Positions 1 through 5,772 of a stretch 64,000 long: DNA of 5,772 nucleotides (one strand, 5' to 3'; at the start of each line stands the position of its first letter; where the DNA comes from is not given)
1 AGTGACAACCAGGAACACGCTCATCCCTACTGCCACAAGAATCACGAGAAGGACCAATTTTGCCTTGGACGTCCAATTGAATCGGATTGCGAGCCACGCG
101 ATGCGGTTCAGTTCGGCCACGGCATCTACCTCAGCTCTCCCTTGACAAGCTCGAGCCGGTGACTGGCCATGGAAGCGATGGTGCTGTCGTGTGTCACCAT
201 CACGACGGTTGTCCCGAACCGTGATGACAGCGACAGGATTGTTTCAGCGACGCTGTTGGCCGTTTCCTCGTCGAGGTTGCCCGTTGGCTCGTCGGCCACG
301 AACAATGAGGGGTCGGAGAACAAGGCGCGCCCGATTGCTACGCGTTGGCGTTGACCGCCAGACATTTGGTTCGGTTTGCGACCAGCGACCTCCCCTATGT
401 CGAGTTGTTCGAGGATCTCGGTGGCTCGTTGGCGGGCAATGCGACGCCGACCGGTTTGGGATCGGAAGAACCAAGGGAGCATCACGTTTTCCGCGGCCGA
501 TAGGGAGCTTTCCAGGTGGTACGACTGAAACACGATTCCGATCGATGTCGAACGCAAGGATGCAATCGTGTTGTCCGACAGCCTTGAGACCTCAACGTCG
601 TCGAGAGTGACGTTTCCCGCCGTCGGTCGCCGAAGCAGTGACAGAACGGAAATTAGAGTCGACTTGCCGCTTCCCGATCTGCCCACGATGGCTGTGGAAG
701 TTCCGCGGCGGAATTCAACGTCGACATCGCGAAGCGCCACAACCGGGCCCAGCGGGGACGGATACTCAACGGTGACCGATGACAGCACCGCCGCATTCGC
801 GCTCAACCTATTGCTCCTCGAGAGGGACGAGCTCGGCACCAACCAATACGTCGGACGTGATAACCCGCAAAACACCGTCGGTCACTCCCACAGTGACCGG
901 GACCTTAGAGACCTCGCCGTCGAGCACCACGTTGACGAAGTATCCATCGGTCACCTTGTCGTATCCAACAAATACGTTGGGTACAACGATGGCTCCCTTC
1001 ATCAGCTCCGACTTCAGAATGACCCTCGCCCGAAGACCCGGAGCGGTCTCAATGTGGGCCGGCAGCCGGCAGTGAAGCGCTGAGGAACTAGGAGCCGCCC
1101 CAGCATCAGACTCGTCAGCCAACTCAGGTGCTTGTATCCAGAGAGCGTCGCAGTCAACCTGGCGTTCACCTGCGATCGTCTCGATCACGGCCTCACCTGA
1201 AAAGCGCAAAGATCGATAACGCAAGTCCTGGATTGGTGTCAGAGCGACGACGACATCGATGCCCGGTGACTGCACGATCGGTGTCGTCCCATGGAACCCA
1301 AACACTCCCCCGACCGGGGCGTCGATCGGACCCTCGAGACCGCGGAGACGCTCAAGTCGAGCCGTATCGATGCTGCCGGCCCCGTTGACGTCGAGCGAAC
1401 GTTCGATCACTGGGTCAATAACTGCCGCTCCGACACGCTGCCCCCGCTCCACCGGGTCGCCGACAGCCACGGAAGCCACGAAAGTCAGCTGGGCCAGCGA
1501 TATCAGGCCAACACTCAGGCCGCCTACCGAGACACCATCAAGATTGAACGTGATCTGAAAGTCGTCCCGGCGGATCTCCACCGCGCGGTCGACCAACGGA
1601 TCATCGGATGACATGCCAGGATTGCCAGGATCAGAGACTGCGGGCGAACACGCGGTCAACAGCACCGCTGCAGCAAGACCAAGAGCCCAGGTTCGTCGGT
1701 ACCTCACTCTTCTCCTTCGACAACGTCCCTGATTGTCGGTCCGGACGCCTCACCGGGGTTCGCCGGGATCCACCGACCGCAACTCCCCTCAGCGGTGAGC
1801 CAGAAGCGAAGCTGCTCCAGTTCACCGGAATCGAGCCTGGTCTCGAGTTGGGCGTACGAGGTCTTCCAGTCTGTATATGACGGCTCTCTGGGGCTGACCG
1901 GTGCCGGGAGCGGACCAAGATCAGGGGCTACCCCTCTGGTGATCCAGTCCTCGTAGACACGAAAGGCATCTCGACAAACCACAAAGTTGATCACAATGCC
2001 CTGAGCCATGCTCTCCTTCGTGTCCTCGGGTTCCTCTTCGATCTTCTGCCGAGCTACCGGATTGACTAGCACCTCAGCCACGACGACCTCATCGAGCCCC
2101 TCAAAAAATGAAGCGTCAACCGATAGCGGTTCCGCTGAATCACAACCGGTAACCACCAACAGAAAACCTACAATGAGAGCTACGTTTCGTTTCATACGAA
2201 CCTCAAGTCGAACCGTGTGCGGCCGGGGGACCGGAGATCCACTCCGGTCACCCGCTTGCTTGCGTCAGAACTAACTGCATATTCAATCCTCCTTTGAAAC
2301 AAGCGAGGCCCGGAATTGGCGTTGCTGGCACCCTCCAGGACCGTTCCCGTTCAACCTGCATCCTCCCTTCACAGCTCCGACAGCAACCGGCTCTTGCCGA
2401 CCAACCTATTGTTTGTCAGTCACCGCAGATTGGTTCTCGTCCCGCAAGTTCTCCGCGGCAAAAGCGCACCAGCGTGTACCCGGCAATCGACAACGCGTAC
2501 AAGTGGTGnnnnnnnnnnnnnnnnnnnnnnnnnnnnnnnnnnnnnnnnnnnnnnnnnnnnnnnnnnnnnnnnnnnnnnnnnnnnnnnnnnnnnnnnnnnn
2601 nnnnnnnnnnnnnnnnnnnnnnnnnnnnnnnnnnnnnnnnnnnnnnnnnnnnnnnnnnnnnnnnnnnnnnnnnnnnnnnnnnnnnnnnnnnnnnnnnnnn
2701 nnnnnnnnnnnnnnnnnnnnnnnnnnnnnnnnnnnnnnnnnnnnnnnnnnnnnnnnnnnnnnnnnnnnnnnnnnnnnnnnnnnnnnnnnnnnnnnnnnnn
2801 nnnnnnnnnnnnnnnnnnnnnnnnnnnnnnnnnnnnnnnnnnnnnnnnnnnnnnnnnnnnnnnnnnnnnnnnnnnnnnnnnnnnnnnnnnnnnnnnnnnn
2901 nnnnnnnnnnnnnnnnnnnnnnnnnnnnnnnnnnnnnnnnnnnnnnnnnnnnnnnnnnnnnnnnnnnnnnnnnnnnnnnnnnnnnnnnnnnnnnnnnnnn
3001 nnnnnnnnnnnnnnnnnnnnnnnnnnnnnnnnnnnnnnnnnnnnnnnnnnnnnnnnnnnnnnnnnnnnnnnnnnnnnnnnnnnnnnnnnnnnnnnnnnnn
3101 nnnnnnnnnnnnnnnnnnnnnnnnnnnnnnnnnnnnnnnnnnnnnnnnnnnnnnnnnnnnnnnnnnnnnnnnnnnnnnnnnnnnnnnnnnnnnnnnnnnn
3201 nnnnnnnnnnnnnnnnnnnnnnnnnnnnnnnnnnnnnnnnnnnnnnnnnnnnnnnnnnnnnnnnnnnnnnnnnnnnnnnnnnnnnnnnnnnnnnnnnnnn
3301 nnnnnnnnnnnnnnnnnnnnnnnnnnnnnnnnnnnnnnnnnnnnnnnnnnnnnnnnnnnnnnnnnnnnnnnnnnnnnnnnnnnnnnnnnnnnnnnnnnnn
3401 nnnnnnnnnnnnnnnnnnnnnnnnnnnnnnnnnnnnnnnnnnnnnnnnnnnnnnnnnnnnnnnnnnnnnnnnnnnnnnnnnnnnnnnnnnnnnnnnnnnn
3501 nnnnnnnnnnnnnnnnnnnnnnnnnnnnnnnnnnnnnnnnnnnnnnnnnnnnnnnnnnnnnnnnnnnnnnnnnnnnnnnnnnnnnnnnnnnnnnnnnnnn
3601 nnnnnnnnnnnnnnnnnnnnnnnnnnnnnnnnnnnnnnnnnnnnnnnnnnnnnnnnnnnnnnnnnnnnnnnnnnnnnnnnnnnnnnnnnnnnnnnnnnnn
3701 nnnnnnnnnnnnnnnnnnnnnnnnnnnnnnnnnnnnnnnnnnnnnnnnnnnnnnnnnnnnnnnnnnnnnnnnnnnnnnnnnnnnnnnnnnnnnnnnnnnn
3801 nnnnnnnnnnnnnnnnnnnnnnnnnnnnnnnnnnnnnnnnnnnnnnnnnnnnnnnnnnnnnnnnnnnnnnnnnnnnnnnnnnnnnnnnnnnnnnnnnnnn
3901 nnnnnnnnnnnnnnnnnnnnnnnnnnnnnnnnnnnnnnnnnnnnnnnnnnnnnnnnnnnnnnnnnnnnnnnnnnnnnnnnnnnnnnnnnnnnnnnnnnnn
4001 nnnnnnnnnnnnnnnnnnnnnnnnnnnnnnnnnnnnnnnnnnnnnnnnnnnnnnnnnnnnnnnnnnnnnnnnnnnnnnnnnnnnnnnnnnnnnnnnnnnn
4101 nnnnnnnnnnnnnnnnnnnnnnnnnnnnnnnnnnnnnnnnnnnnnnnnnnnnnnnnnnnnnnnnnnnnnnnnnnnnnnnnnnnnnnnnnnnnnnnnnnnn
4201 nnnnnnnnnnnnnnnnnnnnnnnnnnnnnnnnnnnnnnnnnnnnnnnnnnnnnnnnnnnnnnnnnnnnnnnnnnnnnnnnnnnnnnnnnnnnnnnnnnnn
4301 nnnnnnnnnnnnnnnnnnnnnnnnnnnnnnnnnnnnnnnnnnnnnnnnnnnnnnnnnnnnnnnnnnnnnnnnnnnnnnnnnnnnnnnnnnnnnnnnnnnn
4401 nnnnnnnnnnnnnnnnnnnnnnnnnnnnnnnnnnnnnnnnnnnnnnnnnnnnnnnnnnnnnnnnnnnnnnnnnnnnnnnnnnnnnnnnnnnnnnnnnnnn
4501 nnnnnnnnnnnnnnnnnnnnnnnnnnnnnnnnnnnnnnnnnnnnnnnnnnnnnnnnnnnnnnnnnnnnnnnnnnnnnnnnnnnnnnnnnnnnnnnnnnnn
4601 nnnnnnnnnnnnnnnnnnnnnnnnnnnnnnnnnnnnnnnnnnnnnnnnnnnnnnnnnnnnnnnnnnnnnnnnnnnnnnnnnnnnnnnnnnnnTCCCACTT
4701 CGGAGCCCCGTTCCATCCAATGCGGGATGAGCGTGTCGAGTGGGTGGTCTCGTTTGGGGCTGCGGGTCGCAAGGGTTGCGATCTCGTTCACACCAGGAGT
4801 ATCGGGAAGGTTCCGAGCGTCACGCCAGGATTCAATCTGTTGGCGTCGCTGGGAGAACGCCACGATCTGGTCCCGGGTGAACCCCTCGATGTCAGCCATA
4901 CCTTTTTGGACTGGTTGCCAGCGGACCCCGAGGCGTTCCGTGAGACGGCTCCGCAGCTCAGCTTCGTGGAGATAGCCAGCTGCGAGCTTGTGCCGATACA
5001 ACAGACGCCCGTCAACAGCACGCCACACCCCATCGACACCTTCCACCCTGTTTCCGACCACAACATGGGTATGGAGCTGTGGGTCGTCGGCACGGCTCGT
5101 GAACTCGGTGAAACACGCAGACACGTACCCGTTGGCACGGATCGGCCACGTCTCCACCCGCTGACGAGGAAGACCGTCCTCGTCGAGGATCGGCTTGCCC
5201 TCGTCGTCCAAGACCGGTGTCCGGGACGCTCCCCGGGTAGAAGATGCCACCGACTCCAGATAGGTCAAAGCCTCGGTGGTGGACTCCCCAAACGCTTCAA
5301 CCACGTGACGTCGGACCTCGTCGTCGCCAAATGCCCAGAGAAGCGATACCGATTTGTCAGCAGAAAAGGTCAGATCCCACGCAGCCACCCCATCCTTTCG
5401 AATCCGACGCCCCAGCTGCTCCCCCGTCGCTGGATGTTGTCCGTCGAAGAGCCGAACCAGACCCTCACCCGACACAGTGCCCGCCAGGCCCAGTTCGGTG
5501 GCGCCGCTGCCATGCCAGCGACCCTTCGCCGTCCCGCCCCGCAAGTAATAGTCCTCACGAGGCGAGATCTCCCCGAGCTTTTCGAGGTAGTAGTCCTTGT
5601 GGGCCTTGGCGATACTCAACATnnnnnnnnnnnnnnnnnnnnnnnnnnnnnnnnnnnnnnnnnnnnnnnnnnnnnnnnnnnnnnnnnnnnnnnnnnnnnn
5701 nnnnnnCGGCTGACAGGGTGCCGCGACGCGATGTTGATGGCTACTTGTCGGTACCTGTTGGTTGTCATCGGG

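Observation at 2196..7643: Integrase + MobF relaxase module beside the 3' end of tRNA-Val: candidate integrative mobilizable element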

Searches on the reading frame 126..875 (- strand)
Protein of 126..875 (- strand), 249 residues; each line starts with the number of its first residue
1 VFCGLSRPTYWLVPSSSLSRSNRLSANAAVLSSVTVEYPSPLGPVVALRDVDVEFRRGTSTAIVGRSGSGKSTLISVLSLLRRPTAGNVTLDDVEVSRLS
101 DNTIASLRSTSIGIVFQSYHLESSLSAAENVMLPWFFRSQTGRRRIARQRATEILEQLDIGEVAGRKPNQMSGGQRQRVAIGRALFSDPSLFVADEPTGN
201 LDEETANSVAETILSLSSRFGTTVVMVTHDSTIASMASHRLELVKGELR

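Call 4: search_protein_families(library=pfam, proteins=[window:126-875:-], max_evalue=0.01)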
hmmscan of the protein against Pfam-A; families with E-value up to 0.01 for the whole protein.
window:126-875:- (249 aa): 6 families
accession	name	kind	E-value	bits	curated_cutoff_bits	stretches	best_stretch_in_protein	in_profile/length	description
PF00005.33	ABC_tran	-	6.9e-33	114.6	25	1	48-198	1-136/137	ABC transporter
PF13304.12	AAA_21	-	4.3e-09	37.3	27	1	61-117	2-57/304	AAA domain, putative AbiEii toxin, Type IV TA system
PF02463.25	SMC_N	-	2.7e-07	30.7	40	1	51-238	18-206/220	RecF/RecN/SMC N terminal domain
PF13555.12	AAA_29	-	1.1e-05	25.5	27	1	51-79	15-44/61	P-loop containing region of AAA domain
PF13175.12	AAA_15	-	0.00067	19.8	32.1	1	48-117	14-84/374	AAA ATPase domain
PF13476.12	AAA_23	-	0.00079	20.5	27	1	48-78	10-39/201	AAA domain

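Call 44: search_protein_families(library=ncbifam, proteins=[window:126-875:-], max_evalue=0.01)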
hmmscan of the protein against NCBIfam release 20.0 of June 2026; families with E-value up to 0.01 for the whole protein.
window:126-875:- (249 aa): 192 families (the best 25 are shown)
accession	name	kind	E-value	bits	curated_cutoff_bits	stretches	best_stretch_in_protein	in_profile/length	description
TIGR02211.1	LolD_lipo_ex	equivalog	1.3e-56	191.6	307.75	1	46-248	19-219/221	lipoprotein-releasing ABC transporter ATP-binding protein LolD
NF007879.0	PRK10584.1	equivalog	6.7e-51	173.2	336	1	48-249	26-225/228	putative ABC transporter ATP-binding protein YbbA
TIGR02673.1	FtsE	equivalog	1.5e-50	171.8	264.85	1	31-241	4-207/214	cell division ATP-binding protein FtsE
NF007826.0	PRK10535.1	equivalog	6.1e-48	163.6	966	1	31-247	7-220/648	macrolide ABC transporter ATP-binding protein/permease MacB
NF038007.1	ABC_ATP_DarD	equivalog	1e-47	162.4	375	1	47-246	20-216/218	darobactin export ABC transporter ATP-binding protein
NF008639.0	PRK11629.1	equivalog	3.6e-47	160.8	360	1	47-248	25-224/234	lipoprotein-releasing ABC transporter ATP-binding protein LolD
TIGR02982.1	heterocyst_DevA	subfamily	2.7e-45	154.7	295.8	1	48-248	21-219/220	ABC exporter ATP-binding subunit, DevA family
TIGR03608.1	L_ocin_972_ABC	subfamily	2.8e-44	151.1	254.85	1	47-242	13-205/206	putative bacteriocin export ABC transporter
NF040933.2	ABC_arch_GlcV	equivalog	2.3e-43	148.4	450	1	32-246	6-218/357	glucose ABC transporter ATP-binding protein GlcV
TIGR02315.1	ABC_phnC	equivalog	6e-43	147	266.1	1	45-240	15-215/243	phosphonate ABC transporter ATP-binding protein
TIGR03265.1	PhnT2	equivalog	2.1e-38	132.5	457.7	1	43-237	15-201/353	putative 2-aminoethylphosphonate ABC transporter ATP-binding protein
TIGR02314.1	ABC_MetN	equivalog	3.8e-38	131.4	499.7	1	45-242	18-212/343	methionine ABC transporter ATP-binding protein MetN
TIGR01187.1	potA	subfamily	4.8e-38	131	355.6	1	63-245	1-175/325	polyamine ABC transporter ATP-binding protein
TIGR01188.1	drrA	subfamily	4.6e-37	127.9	312.45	1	44-244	5-197/302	daunorubicin resistance ABC transporter, ATP-binding protein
TIGR02857.1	CydD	equivalog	7.9e-37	127.4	435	1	28-240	321-526/529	thiol reductant ABC exporter subunit CydD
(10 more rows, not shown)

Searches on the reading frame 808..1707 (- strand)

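Call 4: search_protein_families(library=pfam, proteins=[window:808-1707:-], max_evalue=0.01)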
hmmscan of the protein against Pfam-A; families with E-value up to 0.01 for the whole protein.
window:808-1707:- (299 aa): 0 families

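Call 44: search_protein_families(library=ncbifam, proteins=[window:808-1707:-], max_evalue=0.01)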
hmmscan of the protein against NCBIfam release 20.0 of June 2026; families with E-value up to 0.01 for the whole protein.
window:808-1707:- (299 aa): 1 family
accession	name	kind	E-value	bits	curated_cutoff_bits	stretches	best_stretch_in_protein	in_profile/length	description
TIGR01730.1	RND_mfp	subfamily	0.0025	16.8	94.9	1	223-290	236-302/322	efflux RND transporter periplasmic adaptor subunit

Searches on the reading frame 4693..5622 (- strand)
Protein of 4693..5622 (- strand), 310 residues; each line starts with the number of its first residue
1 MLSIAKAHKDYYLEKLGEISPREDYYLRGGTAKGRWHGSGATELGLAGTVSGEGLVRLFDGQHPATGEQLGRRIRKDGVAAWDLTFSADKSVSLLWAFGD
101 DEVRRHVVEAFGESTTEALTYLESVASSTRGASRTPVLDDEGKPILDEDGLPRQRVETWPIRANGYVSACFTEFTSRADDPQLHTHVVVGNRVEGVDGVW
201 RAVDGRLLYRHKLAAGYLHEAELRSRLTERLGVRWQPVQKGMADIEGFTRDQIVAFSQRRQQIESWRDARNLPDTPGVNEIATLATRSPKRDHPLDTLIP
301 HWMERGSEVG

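Call 36: search_solved_structures(query=window:4693-5622:-, max_evalue=0.01, show_alignments=2)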
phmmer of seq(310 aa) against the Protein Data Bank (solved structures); distinct sequences matched with E-value up to 0.01: 11.
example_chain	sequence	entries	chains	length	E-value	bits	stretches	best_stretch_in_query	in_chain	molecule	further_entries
3l57_A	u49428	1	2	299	7.1e-24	87.8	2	163-309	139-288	Mobilization protein TraI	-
3l6t_A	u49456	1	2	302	7.4e-24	87.8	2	163-309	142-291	Mobilization protein TraI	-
8a1b_A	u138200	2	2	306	7.8e-24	87.7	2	163-309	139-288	TraI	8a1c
1omh_A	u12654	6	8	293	8.4e-24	87.6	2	165-310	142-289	trwC protein | TrwC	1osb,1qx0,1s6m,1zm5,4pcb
2cdm_A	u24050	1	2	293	8.5e-24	87.6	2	165-310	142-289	TRWC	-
2q7t_A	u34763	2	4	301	1.2e-19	73.9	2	21-128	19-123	Protein traI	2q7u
1p4d_A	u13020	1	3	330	1.8e-19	73.3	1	21-309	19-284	TraI protein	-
2a0i_A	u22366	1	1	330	1.8e-19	73.3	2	21-128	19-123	TraI protein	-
9f0z_H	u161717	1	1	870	4.4e-18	68.8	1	21-309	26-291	Multifunctional conjugation protein TraI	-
5n8o_A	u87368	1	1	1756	2.3e-17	66.5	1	21-309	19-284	DNA helicase I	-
9f0x_H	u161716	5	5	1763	4.1e-17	65.6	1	21-309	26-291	Multifunctional conjugation protein TraI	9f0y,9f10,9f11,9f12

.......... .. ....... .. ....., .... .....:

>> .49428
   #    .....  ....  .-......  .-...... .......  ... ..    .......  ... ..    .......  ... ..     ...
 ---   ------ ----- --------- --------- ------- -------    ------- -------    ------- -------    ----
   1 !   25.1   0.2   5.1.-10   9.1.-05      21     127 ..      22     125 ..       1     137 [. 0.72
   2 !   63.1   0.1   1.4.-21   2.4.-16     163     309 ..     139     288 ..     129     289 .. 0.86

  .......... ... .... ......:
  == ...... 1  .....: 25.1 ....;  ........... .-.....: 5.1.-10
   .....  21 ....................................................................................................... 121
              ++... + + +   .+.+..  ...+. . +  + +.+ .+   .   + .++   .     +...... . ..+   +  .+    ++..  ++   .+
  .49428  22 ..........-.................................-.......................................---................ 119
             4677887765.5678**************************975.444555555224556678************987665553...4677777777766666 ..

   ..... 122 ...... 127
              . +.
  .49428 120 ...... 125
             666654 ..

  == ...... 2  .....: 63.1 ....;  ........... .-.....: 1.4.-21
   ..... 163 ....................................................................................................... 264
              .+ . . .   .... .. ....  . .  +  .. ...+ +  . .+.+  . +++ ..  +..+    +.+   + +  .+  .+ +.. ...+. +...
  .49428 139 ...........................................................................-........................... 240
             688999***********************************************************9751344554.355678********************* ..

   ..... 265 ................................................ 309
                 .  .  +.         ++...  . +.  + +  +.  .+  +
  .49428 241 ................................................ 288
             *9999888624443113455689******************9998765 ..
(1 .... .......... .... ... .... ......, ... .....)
